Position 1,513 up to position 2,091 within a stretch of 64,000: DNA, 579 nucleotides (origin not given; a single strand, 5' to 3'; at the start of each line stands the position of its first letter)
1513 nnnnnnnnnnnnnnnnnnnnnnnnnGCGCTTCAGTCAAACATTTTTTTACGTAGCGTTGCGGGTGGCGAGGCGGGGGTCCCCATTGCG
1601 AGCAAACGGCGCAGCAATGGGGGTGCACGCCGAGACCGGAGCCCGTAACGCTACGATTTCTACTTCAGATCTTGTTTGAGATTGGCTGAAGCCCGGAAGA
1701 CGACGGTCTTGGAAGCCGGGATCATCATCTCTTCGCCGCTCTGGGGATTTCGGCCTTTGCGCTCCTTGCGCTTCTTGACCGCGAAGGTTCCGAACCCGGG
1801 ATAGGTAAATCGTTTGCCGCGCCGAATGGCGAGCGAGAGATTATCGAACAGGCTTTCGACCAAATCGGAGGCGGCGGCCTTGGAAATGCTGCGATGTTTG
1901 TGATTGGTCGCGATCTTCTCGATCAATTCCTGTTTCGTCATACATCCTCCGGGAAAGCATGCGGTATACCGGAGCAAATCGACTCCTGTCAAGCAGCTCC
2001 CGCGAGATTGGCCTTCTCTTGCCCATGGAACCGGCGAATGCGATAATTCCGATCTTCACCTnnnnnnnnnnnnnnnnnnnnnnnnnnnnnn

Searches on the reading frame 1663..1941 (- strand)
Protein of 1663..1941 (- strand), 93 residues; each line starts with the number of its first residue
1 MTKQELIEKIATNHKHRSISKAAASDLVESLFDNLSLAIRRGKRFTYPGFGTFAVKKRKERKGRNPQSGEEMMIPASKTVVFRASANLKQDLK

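Call 23: find_encoding_contigs(protein=window:1663-1941:-, flank=10000, max_places=3)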
Protein seq(93 aa) (93 aa): 5 contigs read that carry it; 3 places shown.
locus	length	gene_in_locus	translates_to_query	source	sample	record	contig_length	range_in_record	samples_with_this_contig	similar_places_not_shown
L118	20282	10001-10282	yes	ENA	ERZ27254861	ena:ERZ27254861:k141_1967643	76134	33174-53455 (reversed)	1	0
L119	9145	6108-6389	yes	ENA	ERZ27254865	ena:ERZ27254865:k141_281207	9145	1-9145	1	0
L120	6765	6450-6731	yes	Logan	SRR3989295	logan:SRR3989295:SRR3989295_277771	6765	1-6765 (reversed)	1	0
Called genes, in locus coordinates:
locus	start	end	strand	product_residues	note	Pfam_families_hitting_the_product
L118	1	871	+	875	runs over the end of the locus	PF00675:Peptidase_M16, PF05193:Peptidase_M16_C, PF00675:Peptidase_M16, PF05193:Peptidase_M16_C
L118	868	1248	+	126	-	-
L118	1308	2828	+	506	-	PF00496:SBP_bac_5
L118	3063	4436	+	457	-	PF00291:PALP, PF00571:CBS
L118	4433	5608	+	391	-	PF01053:Cys_Met_Meta_PP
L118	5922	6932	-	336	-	PF02401:LYTB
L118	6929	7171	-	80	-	-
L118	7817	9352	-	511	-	PF00069:Pkinase, PF07714:PK_Tyr_Ser-Thr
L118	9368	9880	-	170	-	PF06804:BamC_C (weak)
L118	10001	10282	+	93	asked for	PF00216:Bac_DNA_binding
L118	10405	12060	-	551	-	PF16697:Yop-YscD_cpl, PF00498:FHA, PF16697:Yop-YscD_cpl, PF00498:FHA, PF00158:Sigma54_activat, PF14532:Sigma54_activ_2, PF25601:AAA_lid_14, PF02954:HTH_8, +3 more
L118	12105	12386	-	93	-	PF00216:Bac_DNA_binding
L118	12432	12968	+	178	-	-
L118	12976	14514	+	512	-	PF00221:Lyase_aromatic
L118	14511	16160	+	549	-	PF17391:Urocanase_N, PF01175:Urocanase, PF17392:Urocanase_C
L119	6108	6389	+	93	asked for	PF00216:Bac_DNA_binding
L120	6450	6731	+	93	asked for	PF00216:Bac_DNA_binding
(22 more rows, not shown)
